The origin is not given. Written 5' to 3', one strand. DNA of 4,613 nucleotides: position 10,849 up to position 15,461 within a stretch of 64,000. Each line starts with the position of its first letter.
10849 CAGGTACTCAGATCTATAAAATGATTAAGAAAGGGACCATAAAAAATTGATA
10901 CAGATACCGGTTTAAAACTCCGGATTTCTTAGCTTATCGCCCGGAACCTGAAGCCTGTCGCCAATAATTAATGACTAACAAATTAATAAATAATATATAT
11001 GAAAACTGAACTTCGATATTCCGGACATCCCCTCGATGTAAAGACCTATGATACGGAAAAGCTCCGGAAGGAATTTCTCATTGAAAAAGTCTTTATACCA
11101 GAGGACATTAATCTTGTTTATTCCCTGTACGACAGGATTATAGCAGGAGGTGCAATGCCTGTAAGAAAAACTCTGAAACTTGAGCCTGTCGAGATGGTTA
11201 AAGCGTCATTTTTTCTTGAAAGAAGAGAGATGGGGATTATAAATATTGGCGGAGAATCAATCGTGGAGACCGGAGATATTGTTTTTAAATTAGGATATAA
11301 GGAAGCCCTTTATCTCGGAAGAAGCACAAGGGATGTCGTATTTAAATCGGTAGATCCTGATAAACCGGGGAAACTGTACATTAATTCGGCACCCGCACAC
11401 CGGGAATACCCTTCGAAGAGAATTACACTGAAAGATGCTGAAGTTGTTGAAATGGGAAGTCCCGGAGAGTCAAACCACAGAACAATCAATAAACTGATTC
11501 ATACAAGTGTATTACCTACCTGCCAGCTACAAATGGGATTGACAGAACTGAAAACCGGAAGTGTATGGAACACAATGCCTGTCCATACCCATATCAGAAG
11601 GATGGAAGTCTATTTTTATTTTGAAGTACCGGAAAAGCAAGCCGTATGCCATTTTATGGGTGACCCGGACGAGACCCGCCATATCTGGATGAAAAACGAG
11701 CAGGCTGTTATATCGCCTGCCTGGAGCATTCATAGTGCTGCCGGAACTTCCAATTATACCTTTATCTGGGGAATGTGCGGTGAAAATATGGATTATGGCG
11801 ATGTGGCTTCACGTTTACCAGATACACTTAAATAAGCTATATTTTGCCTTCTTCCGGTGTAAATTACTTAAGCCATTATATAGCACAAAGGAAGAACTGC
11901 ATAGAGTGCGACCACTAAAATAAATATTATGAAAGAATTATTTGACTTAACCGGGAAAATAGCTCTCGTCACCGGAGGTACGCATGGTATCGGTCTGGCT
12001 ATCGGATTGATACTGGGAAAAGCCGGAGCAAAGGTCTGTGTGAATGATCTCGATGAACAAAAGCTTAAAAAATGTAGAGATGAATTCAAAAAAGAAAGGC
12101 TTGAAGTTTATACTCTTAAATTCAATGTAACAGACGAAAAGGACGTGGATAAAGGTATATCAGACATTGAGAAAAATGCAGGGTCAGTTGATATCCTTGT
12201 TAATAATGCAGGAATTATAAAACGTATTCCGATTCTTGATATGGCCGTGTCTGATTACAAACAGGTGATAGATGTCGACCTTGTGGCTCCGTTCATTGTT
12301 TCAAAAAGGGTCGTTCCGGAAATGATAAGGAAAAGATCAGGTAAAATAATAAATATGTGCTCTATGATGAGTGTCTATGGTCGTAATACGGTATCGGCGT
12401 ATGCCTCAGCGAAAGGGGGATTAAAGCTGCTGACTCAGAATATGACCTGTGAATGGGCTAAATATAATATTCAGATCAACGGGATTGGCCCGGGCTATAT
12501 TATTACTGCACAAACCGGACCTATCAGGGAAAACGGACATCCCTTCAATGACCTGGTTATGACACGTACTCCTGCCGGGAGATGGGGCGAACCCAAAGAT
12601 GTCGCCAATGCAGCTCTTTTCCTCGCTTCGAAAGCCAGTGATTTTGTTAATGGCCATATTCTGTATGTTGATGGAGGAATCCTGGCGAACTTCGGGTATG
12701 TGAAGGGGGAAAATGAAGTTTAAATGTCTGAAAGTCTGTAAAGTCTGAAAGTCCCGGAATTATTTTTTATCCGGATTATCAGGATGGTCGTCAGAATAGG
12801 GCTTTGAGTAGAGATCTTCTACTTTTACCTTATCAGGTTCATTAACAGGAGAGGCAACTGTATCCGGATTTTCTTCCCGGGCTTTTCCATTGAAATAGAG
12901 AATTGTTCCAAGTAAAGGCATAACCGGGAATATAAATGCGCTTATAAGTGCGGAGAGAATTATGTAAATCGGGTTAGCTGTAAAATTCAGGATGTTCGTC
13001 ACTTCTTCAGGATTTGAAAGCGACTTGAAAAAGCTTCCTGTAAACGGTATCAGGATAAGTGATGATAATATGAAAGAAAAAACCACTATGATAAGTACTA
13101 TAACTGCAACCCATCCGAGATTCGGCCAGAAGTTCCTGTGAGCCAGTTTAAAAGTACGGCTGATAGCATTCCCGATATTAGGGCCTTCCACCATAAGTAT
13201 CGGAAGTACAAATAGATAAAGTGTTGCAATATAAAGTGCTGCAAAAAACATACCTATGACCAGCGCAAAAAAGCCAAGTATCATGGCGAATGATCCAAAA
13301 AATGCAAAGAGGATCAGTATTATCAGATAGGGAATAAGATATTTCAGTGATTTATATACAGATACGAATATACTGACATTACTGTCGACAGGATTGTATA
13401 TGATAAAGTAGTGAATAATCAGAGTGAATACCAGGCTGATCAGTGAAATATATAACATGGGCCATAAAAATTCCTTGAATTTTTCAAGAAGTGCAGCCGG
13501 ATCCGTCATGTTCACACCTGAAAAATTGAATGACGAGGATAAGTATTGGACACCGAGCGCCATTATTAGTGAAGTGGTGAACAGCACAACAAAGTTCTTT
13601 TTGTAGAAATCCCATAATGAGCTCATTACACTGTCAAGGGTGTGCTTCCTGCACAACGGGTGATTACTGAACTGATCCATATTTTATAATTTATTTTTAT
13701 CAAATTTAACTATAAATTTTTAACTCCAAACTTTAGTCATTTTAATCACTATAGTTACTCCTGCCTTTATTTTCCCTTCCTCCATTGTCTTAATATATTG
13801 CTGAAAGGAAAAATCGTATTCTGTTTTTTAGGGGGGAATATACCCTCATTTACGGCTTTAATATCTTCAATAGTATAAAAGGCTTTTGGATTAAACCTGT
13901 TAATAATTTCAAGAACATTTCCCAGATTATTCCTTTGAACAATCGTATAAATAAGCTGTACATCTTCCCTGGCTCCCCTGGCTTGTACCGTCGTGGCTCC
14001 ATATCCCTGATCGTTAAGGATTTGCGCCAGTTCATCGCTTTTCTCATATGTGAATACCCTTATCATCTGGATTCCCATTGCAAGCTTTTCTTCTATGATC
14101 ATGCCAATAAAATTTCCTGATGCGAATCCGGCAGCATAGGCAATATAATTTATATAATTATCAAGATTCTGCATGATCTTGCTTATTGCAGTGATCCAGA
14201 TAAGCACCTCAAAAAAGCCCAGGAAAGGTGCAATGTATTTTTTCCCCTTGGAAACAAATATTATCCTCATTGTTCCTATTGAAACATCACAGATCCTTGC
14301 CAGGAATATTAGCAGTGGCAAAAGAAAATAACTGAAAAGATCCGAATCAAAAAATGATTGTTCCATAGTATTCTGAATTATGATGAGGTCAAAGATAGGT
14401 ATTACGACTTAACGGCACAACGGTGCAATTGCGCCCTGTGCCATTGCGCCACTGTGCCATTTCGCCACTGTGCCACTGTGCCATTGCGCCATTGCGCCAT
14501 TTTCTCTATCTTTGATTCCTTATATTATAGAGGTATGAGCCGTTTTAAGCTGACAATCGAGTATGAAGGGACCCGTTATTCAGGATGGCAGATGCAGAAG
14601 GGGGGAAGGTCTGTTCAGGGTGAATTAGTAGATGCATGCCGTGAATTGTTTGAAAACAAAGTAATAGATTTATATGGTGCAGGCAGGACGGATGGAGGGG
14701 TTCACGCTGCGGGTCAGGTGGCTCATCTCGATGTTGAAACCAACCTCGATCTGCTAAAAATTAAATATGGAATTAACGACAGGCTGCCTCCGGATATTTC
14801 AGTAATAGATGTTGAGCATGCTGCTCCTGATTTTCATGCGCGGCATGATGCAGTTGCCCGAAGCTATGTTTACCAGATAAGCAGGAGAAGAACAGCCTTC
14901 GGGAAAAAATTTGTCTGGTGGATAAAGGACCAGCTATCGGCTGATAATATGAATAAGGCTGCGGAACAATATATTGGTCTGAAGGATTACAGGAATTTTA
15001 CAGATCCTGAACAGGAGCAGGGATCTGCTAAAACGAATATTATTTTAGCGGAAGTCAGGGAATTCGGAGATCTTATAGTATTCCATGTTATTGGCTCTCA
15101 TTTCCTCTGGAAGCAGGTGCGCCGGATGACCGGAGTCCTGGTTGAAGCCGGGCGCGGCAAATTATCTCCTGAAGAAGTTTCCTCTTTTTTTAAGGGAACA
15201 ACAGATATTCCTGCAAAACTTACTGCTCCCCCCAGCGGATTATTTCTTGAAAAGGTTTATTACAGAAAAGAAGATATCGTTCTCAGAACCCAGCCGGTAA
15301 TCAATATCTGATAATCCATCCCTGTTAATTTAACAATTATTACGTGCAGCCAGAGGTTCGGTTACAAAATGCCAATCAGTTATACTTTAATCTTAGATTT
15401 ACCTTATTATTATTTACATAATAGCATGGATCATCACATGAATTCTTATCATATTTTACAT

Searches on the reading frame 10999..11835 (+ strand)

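Call 3: search_protein_families(library=pfam, proteins=[window:10999-11835:+])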
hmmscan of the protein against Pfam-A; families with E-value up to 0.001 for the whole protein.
window:10999-11835:+ (278 aa): 1 family
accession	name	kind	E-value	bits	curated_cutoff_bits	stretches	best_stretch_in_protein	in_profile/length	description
PF04962.18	KduI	-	2.4e-27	96.3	23.9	1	50-263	24-248/262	KduI/IolB family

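Call 4: search_protein_families(library=ncbifam, proteins=[window:10999-11835:+])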
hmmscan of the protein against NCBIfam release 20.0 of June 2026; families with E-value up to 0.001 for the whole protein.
window:10999-11835:+ (278 aa): 1 family
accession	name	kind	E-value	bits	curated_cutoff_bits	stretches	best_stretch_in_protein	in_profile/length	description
NF002091.1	PRK00924.1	equivalog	3.7e-124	413.6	250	1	4-273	2-272/277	5-dehydro-4-deoxy-D-glucuronate isomerase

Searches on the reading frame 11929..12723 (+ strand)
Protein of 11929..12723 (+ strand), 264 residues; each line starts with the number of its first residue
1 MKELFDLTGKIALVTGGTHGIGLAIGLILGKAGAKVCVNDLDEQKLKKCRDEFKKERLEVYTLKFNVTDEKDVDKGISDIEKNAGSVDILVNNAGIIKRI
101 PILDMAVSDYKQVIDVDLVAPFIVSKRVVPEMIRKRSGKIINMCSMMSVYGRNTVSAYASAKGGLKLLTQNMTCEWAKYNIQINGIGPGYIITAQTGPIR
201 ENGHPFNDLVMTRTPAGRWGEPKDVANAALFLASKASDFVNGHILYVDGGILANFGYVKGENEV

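Call 3: search_protein_families(library=pfam, proteins=[window:11929-12723:+])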
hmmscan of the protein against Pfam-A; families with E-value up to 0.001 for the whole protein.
window:11929-12723:+ (264 aa): 4 families
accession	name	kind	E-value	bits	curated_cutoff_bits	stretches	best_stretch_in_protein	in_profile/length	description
PF13561.12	adh_short_C2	-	5.7e-54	183.6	27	1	19-251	6-235/236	Enoyl-(Acyl carrier protein) reductase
PF00106.31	adh_short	-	4e-53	180.2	26.6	1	10-201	1-192/195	short chain dehydrogenase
PF08659.16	KR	-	8.8e-10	39.2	22.6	1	13-163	4-154/180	KR domain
PF23441.1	SDR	-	3.5e-05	23.8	27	1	10-194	8-197/258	SDR-like rossmann domain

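Call 4: search_protein_families(library=ncbifam, proteins=[window:11929-12723:+])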
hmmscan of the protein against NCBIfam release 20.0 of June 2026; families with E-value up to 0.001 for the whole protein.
window:11929-12723:+ (264 aa): 232 families (the best 25 are shown)
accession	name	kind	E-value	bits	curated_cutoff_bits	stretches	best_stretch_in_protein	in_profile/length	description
NF005488.0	PRK07097.1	equivalog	2.1e-128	427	369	1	2-258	3-264/266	gluconate 5-dehydrogenase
NF005983.0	PRK08085.1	equivalog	6.8e-83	278.2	408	1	1-253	1-252/254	gluconate 5-dehydrogenase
NF005390.0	PRK06935.1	equivalog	1.3e-74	250.8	369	1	2-253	8-257/258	2-dehydro-3-deoxy-D-gluconate 5-dehydrogenase KduD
NF005711.0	PRK07523.1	subfamily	1.4e-72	244.4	413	1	2-253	3-253/255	SDR family oxidoreductase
TIGR01832.1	kduD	equivalog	6.2e-66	222.4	338.85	1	5-253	1-247/248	2-dehydro-3-deoxy-D-gluconate 5-dehydrogenase KduD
NF004778.0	PRK06124.1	equivalog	5.2e-65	219.4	303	1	3-255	5-256/256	SDR family oxidoreductase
TIGR01830.1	3oxo_ACP_reduc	equivalog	4.7e-63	213.1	297.75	1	12-251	1-238/239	3-oxoacyl-[acyl-carrier-protein] reductase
NF005559.1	PRK07231.1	subfamily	8.5e-60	202.3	215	1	7-252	2-248/249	glucose 1-dehydrogenase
NF006070.0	PRK08213.1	subfamily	1.5e-59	201.6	279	1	2-252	5-257/259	gluconate 5-dehydrogenase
NF004198.0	PRK05653.1-3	equivalog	1.4e-58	198.2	296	1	7-251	5-246/248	3-oxoacyl-ACP reductase FabG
NF009466.0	PRK12826.1-2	subfamily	2.2e-58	197.6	222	1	10-252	4-245/248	3-oxoacyl-ACP reductase FabG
NF009093.0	PRK12429.1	subfamily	9.5e-58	195.5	258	1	7-253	3-258/259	3-hydroxybutyrate dehydrogenase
NF004791.0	PRK06138.1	equivalog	7.9e-57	192.4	312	1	6-253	2-251/252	SDR family oxidoreductase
NF004197.0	PRK05653.1-1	equivalog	4.4e-56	190.3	332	1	7-252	5-247/249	3-oxoacyl-ACP reductase FabG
TIGR01963.1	PHB_DH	subfamily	6.9e-55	186.1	307.05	1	10-253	2-254/255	3-hydroxybutyrate dehydrogenase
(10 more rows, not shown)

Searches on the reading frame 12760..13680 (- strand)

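Call 12: search_protein_families(library=pfam, proteins=[window:12760-13680:-])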
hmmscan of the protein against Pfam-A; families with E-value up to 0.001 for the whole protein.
window:12760-13680:- (306 aa): 1 family
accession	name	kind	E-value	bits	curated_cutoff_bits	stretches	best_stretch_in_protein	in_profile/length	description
PF10110.14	GPDPase_memb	-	4.3e-07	29.4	29.6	1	141-254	168-274/321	Membrane domain of glycerophosphoryl diester phosphodiesterase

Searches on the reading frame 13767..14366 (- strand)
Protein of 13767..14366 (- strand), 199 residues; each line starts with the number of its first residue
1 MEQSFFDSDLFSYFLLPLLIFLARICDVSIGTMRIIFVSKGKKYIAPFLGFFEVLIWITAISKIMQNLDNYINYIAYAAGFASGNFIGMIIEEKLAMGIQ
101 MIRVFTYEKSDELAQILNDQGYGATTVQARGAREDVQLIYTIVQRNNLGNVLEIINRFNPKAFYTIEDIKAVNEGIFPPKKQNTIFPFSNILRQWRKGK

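Call 12: search_protein_families(library=pfam, proteins=[window:13767-14366:-])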
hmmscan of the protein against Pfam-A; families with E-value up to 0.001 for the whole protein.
window:13767-14366:- (199 aa): 2 families
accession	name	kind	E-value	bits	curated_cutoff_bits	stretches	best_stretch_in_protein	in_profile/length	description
PF18955.5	DUF5698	-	6.2e-27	94.3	27.5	1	32-89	1-58/58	Domain of unknown function (DUF5698)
PF10035.14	DUF2179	-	9.1e-12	45.1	22.8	1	122-172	1-53/55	Uncharacterized protein conserved in bacteria (DUF2179)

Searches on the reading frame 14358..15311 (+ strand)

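Call 12: search_protein_families(library=pfam, proteins=[window:14358-15311:+])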
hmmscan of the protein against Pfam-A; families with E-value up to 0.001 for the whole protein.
window:14358-15311:+ (317 aa): 1 family
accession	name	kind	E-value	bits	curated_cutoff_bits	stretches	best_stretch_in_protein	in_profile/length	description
PF01416.25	PseudoU_synth_1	-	4.3e-31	108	23.3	2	201-302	1-107/108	tRNA pseudouridine synthase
